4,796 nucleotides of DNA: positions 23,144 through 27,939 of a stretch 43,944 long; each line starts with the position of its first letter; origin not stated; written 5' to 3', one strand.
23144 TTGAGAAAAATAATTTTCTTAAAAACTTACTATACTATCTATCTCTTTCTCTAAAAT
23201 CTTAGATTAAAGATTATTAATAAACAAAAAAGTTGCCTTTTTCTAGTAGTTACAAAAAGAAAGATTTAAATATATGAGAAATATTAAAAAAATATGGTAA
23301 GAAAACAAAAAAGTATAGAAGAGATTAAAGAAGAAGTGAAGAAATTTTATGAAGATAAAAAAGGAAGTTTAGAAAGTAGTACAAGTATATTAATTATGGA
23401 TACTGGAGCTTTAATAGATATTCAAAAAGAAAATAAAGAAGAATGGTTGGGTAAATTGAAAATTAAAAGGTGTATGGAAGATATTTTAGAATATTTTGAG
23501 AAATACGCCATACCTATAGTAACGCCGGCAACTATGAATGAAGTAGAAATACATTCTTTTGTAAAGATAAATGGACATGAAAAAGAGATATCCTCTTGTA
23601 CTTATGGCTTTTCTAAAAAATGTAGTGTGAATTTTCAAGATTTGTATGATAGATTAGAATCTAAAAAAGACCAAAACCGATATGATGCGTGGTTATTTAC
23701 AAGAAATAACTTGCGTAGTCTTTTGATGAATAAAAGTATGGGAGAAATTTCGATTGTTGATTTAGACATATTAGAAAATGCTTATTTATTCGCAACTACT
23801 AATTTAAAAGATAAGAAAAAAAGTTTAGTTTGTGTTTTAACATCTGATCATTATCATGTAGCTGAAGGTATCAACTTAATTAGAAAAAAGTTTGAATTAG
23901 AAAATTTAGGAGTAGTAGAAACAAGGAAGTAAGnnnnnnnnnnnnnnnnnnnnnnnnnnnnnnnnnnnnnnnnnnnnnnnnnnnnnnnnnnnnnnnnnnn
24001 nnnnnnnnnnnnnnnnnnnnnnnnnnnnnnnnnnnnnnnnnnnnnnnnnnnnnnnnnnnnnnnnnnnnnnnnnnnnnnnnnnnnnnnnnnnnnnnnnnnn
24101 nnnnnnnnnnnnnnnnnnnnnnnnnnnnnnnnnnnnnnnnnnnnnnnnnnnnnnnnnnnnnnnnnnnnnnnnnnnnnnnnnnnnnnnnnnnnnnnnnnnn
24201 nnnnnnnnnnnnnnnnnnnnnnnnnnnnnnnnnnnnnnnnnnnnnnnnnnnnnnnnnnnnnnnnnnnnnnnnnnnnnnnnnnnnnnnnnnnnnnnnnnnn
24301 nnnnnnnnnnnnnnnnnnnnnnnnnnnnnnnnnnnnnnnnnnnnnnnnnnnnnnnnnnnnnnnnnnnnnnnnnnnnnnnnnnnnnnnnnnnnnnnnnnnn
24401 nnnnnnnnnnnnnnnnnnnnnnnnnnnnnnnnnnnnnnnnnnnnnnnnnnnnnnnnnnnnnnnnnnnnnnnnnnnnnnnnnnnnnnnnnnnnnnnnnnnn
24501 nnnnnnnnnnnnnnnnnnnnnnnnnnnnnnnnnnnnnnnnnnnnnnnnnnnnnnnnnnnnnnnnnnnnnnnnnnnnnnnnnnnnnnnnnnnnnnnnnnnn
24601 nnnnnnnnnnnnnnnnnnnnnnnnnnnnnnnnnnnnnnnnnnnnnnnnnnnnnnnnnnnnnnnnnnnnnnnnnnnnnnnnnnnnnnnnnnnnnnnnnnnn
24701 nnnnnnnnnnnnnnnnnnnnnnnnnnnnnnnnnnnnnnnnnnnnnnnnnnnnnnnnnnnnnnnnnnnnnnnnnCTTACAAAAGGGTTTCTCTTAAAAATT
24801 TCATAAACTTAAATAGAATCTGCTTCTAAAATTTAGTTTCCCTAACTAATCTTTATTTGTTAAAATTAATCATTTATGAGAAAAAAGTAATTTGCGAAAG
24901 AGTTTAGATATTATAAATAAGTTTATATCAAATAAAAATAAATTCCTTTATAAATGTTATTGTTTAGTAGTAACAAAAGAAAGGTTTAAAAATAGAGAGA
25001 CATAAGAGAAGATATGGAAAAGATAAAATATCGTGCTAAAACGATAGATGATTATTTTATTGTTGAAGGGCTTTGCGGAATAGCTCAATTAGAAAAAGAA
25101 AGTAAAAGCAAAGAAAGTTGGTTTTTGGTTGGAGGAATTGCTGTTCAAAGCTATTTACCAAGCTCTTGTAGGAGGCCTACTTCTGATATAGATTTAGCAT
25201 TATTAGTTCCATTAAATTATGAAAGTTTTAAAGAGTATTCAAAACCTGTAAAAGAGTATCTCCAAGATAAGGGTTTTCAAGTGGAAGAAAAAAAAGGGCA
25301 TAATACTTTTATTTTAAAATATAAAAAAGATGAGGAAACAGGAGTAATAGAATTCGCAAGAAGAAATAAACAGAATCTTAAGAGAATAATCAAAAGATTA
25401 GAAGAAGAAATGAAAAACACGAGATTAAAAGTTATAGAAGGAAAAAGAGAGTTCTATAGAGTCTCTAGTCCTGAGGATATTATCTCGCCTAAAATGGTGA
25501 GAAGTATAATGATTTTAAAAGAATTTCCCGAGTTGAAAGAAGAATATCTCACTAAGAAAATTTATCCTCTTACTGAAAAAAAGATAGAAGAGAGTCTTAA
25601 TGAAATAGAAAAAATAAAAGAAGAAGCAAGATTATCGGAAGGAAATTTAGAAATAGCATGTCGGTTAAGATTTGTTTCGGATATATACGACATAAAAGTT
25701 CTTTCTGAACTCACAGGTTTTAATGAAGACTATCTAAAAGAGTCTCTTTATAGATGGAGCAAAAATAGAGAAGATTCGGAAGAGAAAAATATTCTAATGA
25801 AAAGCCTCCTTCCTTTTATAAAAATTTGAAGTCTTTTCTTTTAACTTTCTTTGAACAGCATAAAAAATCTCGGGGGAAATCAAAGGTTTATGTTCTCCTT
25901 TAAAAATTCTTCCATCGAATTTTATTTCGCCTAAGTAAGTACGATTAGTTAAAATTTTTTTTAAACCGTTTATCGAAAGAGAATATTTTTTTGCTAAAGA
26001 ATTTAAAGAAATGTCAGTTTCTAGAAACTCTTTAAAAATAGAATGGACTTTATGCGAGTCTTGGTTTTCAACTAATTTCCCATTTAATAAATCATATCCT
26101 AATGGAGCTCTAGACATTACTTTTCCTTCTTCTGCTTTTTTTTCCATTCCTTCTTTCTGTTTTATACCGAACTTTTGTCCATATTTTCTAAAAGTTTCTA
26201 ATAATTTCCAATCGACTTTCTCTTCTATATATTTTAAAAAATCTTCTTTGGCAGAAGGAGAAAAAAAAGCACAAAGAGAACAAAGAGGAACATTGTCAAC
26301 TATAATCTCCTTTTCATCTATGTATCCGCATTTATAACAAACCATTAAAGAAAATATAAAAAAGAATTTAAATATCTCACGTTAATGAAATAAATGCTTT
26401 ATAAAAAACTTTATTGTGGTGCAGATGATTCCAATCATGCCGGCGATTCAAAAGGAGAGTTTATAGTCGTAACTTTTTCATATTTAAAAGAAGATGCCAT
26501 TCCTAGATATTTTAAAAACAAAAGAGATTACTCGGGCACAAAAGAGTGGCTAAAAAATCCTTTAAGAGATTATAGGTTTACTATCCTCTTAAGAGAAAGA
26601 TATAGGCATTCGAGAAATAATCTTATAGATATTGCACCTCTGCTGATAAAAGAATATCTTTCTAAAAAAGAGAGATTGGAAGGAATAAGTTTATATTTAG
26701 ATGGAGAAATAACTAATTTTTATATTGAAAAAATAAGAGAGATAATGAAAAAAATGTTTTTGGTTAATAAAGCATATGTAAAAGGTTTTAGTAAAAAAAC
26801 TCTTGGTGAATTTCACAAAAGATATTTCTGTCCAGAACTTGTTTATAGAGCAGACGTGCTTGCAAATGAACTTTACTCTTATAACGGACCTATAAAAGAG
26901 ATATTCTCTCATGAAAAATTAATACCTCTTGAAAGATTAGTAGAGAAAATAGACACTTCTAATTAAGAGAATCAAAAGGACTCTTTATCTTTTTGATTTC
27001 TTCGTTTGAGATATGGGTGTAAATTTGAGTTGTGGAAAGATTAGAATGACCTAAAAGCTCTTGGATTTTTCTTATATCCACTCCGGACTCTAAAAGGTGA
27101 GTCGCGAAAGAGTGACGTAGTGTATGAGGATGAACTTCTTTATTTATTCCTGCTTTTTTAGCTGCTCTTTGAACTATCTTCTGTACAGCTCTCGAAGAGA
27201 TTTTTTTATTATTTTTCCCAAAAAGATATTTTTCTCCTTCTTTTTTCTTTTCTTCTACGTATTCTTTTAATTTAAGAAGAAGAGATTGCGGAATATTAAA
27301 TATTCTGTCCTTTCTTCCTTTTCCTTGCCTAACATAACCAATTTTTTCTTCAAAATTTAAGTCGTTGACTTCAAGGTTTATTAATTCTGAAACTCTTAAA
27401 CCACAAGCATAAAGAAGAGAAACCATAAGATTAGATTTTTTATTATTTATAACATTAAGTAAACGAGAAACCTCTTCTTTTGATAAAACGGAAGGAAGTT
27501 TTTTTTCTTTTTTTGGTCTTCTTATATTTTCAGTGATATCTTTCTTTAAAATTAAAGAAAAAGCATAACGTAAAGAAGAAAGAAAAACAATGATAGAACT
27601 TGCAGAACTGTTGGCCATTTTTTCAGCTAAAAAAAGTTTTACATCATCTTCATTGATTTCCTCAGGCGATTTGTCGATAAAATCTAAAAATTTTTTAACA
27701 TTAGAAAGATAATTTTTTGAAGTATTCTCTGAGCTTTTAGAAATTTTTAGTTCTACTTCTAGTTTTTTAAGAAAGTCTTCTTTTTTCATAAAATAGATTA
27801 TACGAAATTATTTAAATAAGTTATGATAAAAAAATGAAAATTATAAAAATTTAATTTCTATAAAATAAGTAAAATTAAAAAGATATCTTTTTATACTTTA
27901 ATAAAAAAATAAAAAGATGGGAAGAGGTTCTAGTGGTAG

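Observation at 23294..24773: Translationally coupled PIN RNase and Rnl2-like RNA ligase: a candidate RNA cut-and-reseal cassette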

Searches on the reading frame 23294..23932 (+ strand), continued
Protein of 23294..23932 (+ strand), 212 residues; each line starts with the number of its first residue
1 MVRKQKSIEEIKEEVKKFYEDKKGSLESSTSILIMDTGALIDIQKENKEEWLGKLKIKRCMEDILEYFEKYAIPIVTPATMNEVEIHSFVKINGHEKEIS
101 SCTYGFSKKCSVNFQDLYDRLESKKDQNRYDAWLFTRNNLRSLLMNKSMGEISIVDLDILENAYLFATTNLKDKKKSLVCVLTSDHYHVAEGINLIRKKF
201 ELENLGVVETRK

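Call 57: find_encoding_contigs(protein=P0018, flank=4000, max_places=2)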
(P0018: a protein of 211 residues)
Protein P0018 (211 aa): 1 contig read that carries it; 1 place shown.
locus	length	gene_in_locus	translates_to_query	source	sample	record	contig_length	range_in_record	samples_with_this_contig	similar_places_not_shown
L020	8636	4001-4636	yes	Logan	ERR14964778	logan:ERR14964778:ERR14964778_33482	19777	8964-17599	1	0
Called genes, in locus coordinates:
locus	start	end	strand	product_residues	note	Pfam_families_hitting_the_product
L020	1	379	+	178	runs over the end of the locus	PF04919:DUF655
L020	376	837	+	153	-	PF00416:Ribosomal_S13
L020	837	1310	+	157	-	PF01479:S4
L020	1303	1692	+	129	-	PF00411:Ribosomal_S11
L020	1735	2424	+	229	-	PF01193:RNA_pol_L, PF01000:RNA_pol_A_bac (weak)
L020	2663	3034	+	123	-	PF00828:Ribosomal_L27A (faint)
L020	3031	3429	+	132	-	PF00572:Ribosomal_L13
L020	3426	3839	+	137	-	PF00380:Ribosomal_S9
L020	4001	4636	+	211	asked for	-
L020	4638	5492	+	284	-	PF09414:RNA_ligase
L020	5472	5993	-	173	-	PF07508:Recombinase (weak)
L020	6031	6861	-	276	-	PF13495:Phage_int_SAM_4, PF00589:Phage_integrase, PF22823:MrpR_C_cat (weak)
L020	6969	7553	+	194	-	-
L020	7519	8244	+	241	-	PF02254:TrkA_N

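Call 67: find_encoding_contigs(protein=P0081, flank=3500, max_places=1)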
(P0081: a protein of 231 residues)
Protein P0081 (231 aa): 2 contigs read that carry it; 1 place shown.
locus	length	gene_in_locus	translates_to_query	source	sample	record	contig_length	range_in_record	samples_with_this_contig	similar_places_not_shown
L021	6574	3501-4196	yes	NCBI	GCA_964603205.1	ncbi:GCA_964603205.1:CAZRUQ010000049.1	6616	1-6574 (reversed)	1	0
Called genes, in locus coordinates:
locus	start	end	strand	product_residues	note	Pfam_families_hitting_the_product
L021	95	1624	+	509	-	PF15892:BNR_4 (faint)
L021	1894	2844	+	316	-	PF01073:3Beta_HSD, PF01370:Epimerase, PF02719:Polysacc_synt_2, PF04321:RmlD_sub_bind, PF16363:GDP_Man_Dehyd, PF13460:NAD_binding_10 (weak), PF07993:NAD_binding_4 (weak)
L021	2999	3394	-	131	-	PF06210:DUF1003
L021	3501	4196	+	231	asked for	-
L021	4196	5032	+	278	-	PF09414:RNA_ligase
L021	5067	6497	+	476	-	PF02934:GatB_N, PF02637:GatB_Yqey (faint)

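Call 68: find_encoding_contigs(protein=P0075, flank=3500, max_places=1)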
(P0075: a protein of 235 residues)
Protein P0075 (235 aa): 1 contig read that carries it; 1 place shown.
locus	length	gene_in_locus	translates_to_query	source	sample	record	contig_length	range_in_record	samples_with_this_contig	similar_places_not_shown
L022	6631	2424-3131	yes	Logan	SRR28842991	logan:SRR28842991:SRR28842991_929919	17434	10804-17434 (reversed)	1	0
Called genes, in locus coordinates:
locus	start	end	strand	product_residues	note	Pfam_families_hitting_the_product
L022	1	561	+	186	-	?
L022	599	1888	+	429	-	PF18195:GatD_N, PF00710:Asparaginase, PF17763:Asparaginase_C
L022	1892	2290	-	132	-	PF06210:DUF1003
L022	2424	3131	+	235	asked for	-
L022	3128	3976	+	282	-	PF09414:RNA_ligase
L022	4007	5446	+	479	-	PF02934:GatB_N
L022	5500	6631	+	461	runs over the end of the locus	PF01336:tRNA_anti-codon, PF00152:tRNA-synt_2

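Call 69: find_encoding_contigs(protein=P0060, flank=3500, max_places=1)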
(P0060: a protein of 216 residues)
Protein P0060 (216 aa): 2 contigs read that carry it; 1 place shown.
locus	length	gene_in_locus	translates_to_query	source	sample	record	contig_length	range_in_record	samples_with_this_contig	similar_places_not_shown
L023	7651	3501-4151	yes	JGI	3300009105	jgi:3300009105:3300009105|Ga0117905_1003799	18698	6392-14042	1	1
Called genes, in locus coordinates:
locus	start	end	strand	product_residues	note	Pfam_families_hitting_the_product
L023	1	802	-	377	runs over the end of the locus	-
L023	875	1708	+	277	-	PF01926:MMR_HSR1, PF02421:FeoB_N, PF02824:TGS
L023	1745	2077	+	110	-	-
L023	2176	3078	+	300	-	PF14528:LAGLIDADG_3 (faint)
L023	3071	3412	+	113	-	PF01981:PTH2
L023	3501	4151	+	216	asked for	-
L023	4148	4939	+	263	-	PF09414:RNA_ligase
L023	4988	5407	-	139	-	PF00583:Acetyltransf_1 (weak)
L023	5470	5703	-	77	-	PF05768:Glrx-like (weak), PF13098:Thioredoxin_2 (weak), PF13192:Thioredoxin_3 (weak), PF00462:Glutaredoxin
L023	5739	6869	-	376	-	PF01490:Aa_trans, PF03222:Trp_Tyr_perm, PF03845:Spore_permease (weak)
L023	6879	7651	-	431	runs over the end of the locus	PF01336:tRNA_anti-codon, PF00152:tRNA-synt_2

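Call 71: fold_search(model_id=the predicted structure, library=viral)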
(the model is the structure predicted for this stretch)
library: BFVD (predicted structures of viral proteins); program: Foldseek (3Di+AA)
matches with E <= 10: 238; with E <= 0.001: 0
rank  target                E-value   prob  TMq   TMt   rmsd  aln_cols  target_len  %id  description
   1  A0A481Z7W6            6.1e-02  0.15  0.23  0.18  16.8       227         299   12  Double-stranded RNA binding motif-containing protein [Pithovirus LCPAC304]
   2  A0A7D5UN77            2.8e-01  0.06  0.19  0.14  13.5       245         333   11  (no name in the UniProt tables at hand)
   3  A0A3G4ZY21            3.1e-01  0.11  0.25  0.21  11.9       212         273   11  Uncharacterized protein [Faunusvirus sp.]
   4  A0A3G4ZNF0            3.3e-01  0.04  0.17  0.10  17.2       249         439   13  Alpha/beta hydrolase fold [Terrestrivirus sp.]
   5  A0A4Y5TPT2            3.5e-01  0.05  0.16  0.16  16.7       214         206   13  (no name in the UniProt tables at hand)
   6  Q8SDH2                4.5e-01  0.10  0.27  0.23  10.3       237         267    7  (no name in the UniProt tables at hand)
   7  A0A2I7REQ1            4.8e-01  0.05  0.17  0.07  16.9       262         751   11  (no name in the UniProt tables at hand)
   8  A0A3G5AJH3            6.1e-01  0.23  0.35  0.21   7.9       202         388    8  DUF1308 domain-containing protein [Satyrvirus sp.]
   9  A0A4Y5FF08            6.5e-01  0.03  0.14  0.12  14.7       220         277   12  (no name in the UniProt tables at hand)
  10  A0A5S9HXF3            6.9e-01  0.05  0.20  0.11  12.3       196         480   11  RNase H [Tenacibaculum phage PTm1]
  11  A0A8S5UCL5            6.9e-01  0.04  0.20  0.11  18.2       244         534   12  REP HELICASE [Siphoviridae sp. ctgN495]
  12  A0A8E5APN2            6.9e-01  0.03  0.17  0.09  16.3       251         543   13  Helicase-primase helicase subunit [Anguillid herpesvirus 1]
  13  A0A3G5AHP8            8.2e-01  0.06  0.28  0.18  15.7       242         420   11  VWFA domain-containing protein [Satyrvirus sp.]
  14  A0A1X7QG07            8.7e-01  0.11  0.22  0.18  12.0       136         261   10  (no name in the UniProt tables at hand)
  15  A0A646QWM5            9.3e-01  0.06  0.16  0.13   9.3       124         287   11  (no name in the UniProt tables at hand)
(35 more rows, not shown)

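Call 87: list_cluster_members(proteins=[P0018, P0019, P0021, P0024, P0030, P0042, P0052, P0064, P0072, P0081])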
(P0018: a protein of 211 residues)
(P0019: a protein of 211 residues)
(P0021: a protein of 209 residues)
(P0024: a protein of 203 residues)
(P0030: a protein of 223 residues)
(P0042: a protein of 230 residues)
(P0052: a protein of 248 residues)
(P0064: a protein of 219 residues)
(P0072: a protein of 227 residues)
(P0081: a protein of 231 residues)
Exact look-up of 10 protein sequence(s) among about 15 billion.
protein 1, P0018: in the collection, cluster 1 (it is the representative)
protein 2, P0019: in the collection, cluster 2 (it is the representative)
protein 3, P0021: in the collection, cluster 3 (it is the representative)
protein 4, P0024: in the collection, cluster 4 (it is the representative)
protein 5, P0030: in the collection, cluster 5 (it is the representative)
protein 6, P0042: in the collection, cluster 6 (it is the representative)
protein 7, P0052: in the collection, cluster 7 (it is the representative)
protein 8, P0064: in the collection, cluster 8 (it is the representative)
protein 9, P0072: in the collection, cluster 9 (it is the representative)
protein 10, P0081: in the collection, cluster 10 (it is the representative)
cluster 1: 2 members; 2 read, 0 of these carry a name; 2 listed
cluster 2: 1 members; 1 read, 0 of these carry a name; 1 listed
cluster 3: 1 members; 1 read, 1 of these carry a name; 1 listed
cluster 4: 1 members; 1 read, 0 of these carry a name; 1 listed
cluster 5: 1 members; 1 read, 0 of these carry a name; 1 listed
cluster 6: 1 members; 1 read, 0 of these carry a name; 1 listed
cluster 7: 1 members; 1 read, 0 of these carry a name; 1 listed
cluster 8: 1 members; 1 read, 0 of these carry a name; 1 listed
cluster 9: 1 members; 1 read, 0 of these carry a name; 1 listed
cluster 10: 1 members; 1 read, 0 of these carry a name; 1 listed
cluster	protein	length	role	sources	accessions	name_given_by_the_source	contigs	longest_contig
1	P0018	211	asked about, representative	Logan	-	-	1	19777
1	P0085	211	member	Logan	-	-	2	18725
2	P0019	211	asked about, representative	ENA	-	-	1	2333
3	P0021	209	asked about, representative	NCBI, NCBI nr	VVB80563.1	Uncharacterised protein [uncultured archaeon]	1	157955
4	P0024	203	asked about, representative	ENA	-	-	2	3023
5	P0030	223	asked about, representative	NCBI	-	-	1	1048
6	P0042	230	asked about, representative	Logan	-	-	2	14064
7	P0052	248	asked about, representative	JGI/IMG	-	-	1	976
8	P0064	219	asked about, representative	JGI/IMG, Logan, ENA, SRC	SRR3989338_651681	-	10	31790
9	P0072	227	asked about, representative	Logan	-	-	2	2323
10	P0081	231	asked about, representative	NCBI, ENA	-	-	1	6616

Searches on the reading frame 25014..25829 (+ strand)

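Call 3: search_protein_families(library=pfam, proteins=[window:25014-25829:+], max_evalue=1)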
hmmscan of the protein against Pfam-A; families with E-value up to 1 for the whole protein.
window:25014-25829:+ (271 aa): 3 families
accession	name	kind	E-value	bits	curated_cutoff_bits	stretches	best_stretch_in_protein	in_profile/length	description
PF08843.17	AbiEii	-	0.0012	19.3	22.5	1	29-94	8-67/238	Nucleotidyl transferase AbiEii toxin, Type IV TA system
PF02330.21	MAM33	-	0.0016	18.8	21.9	1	74-135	17-78/212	Mitochondrial glycoprotein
PF10620.15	MdcG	-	0.095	13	26.5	1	24-66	18-61/121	Phosphoribosyl-dephospho-CoA transferase MdcG C-terminal domain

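Call 4: search_protein_families(library=ncbifam, proteins=[window:25014-25829:+], max_evalue=1)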
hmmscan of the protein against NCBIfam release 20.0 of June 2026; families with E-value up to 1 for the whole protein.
window:25014-25829:+ (271 aa): 2 families
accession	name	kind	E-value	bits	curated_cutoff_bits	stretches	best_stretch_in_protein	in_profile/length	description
NF009781.0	PRK13278.1-6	subfamily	0.014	14.3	603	1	139-196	224-281/356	formate--phosphoribosylaminoimidazolecarboxamide ligase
NF001785.0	PRK00517.2-2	equivalog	0.072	12.2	188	1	55-108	18-71/282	50S ribosomal protein L11 methyltransferase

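Call 7: search_protein_families(library=padloc, proteins=[window:25014-25829:+], max_evalue=1)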
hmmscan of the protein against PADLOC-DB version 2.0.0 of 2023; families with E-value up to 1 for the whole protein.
window:25014-25829:+ (271 aa): 3 families
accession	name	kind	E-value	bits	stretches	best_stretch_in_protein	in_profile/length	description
PDLC02288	AbiEii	-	1.1e-05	22.5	2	29-91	46-107/294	AbiEii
PDLC02314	AbiEii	-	0.0019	15.5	1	30-64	47-79/290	AbiEii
PDLC02291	AbiEii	-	0.013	12.8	1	33-70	54-81/310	AbiEii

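Call 8: search_protein_families(library=phrogs, proteins=[window:25014-25829:+], max_evalue=1)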
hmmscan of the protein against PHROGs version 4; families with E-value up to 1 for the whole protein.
window:25014-25829:+ (271 aa): 4 families
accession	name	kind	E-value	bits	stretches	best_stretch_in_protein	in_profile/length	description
phrog_75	-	connector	0.11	13.4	1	111-140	37-64/73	head-tail adaptor Ad1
phrog_21297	-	unknown function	0.3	12.2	0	72-89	6-23/63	-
phrog_1012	-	head and packaging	0.3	10.8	1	72-135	66-135/403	assembly (protein IV of M13)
phrog_2053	-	unknown function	0.35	11.8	1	72-105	5-36/72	-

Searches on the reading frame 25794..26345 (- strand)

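Call 3: search_protein_families(library=pfam, proteins=[window:25794-26345:-], max_evalue=1)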
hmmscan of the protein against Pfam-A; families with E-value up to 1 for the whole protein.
window:25794-26345:- (183 aa): 2 families
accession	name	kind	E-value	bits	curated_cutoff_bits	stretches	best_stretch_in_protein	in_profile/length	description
PF07508.19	Recombinase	-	3.1e-08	34.2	21.1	1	123-171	40-102/102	Recombinase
PF09743.14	E3_UFM1_ligase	-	0.052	13.6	23.2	1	78-140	96-157/272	E3 UFM1-protein ligase 1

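Call 4: search_protein_families(library=ncbifam, proteins=[window:25794-26345:-], max_evalue=1)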
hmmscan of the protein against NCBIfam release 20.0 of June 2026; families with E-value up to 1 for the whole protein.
window:25794-26345:- (183 aa): 2 families
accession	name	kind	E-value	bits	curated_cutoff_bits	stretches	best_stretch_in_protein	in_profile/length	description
NF041201.1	recomb_XisF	equivalog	3.7e-05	22.9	375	1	64-175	130-282/465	fdxN element excision recombinase XisF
NF040785.1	CD3324_fam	subfamily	0.099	12.8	65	1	101-132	52-82/82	CD3324 family protein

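Call 7: search_protein_families(library=padloc, proteins=[window:25794-26345:-], max_evalue=1)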
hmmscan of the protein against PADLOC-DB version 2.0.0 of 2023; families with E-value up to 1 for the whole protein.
window:25794-26345:- (183 aa): 0 families

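Call 8: search_protein_families(library=phrogs, proteins=[window:25794-26345:-], max_evalue=1)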
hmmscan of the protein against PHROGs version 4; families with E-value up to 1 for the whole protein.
window:25794-26345:- (183 aa): 5 families
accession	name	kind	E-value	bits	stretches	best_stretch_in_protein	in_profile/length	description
phrog_95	-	integration and excision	8.2e-20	71.9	1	62-178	225-365/651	integrase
phrog_7701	-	DNA, RNA and nucleotide metabolism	1.8e-07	32.5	1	77-179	1-96/137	DNA invertase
phrog_125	-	DNA, RNA and nucleotide metabolism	0.0011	19.5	1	63-150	143-218/254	DNA invertase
phrog_2789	-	transcription regulation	0.025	14.8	1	96-136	55-95/255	transcriptional regulator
phrog_769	-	transcription regulation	0.2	12.7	1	95-140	9-53/89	transcriptional repressor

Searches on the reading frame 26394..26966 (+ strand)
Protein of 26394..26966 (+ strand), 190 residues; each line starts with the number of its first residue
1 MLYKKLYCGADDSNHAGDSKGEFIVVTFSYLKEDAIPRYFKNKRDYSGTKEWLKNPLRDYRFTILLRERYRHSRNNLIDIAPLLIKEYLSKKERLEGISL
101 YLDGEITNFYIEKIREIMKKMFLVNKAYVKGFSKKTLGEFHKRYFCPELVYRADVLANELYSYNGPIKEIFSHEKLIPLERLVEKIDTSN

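Call 3: search_protein_families(library=pfam, proteins=[window:26394-26966:+], max_evalue=1)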
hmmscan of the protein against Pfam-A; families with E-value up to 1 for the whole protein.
window:26394-26966:+ (190 aa): 1 family
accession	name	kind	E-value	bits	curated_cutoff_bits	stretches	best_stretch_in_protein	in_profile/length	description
PF08357.16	SEFIR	-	0.055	14.2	23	1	15-47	107-138/150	SEFIR domain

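Call 4: search_protein_families(library=ncbifam, proteins=[window:26394-26966:+], max_evalue=1)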
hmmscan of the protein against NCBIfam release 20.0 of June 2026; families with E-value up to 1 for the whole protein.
window:26394-26966:+ (190 aa): 1 family
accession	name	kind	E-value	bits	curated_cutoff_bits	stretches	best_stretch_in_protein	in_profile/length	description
NF003160.0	PRK04135.1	equivalog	0.027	13.1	468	1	55-144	156-243/403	2,3-bisphosphoglycerate-independent phosphoglycerate mutase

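Call 7: search_protein_families(library=padloc, proteins=[window:26394-26966:+], max_evalue=1)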
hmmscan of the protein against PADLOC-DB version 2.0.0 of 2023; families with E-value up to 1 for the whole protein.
window:26394-26966:+ (190 aa): 0 families

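Call 8: search_protein_families(library=phrogs, proteins=[window:26394-26966:+], max_evalue=1)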
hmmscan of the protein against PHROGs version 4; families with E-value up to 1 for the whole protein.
window:26394-26966:+ (190 aa): 2 families
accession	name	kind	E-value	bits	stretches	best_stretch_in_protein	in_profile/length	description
phrog_38450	-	unknown function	0.024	15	1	106-176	92-160/241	-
phrog_10276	-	DNA, RNA and nucleotide metabolism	0.37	11.8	1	88-126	58-95/153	DNA repair protein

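Call 90: search_solved_structures(query=window:26394-26963:+, max_evalue=1)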
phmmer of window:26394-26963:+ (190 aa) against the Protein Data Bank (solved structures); distinct sequences matched with E-value up to 1: 0.

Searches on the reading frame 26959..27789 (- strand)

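Call 28: search_protein_families(library=pfam, proteins=[window:26959-27789:-], max_evalue=0.001)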
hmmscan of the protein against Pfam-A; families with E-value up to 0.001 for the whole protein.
window:26959-27789:- (276 aa): 3 families
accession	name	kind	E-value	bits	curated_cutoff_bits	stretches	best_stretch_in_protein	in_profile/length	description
PF00589.27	Phage_integrase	-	1.7e-50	171.6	27.1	1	101-263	2-171/172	Phage integrase family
PF13495.12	Phage_int_SAM_4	-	1.1e-13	51.9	27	1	6-86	1-84/85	Phage integrase, N-terminal SAM-like domain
PF02899.23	Phage_int_SAM_1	-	2.1e-08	34.8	22.3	1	13-77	7-76/83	Phage integrase, N-terminal SAM-like domain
